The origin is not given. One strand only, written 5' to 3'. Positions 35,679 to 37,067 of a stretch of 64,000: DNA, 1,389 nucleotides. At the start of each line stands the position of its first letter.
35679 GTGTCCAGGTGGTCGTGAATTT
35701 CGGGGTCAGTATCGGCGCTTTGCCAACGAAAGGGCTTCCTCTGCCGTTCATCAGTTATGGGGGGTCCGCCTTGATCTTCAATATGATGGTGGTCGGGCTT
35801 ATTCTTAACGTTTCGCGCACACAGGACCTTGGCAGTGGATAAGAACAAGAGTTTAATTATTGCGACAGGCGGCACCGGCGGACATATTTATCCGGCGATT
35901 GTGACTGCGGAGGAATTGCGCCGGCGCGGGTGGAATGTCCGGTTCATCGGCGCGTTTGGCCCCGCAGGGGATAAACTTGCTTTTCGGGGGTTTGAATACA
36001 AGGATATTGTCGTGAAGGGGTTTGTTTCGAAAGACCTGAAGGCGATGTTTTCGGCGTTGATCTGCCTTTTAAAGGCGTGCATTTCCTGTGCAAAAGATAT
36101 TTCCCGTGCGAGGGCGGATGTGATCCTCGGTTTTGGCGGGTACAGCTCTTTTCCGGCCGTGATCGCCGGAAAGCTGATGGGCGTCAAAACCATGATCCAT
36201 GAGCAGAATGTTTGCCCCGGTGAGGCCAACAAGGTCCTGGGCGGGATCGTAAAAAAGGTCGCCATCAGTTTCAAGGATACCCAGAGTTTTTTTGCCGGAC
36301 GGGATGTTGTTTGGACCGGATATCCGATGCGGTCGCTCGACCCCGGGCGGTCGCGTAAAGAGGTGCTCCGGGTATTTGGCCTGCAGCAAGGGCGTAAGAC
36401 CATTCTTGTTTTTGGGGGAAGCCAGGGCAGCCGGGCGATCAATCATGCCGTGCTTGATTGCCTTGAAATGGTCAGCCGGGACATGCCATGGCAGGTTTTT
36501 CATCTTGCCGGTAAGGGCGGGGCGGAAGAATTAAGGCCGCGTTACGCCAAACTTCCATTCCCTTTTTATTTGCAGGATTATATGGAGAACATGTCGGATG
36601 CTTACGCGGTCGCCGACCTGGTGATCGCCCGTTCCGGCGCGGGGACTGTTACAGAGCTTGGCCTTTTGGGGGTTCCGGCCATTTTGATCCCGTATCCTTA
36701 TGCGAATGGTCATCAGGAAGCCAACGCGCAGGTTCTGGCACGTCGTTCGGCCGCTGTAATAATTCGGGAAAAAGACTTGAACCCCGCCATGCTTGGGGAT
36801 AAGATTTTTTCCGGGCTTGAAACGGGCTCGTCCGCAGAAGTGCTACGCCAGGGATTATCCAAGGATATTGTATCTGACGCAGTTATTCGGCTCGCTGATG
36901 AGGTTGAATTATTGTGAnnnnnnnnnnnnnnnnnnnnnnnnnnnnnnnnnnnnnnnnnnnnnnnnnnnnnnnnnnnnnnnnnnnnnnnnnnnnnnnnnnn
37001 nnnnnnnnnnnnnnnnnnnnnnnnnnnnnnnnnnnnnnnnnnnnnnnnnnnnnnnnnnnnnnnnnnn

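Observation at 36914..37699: A secreted gluzincin-type metallopeptidase-like gene translationally coupled between murG and murC-ddl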

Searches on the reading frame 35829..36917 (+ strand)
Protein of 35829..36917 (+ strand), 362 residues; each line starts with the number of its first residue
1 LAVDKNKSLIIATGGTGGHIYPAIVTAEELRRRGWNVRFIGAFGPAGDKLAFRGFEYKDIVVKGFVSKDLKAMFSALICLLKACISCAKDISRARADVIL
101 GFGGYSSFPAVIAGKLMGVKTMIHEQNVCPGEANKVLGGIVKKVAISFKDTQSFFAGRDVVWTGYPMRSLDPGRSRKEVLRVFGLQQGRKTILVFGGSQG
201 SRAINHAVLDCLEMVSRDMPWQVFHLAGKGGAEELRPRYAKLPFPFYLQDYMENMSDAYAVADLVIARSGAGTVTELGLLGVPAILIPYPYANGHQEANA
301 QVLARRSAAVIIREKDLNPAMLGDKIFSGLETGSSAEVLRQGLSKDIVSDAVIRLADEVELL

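Call 27: search_protein_families(library=pfam, proteins=[window:35829-36917:+], max_evalue=0.00001)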
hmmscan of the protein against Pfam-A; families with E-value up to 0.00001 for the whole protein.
window:35829-36917:+ (362 aa): 2 families
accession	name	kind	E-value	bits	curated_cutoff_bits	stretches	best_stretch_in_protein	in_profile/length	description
PF04101.22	Glyco_tran_28_C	-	8e-36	124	22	1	191-326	1-137/166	Glycosyltransferase family 28 C-terminal domain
PF03033.26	Glyco_transf_28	-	3.5e-31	108.6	26.2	1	10-146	2-139/139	Glycosyltransferase family 28 N-terminal domain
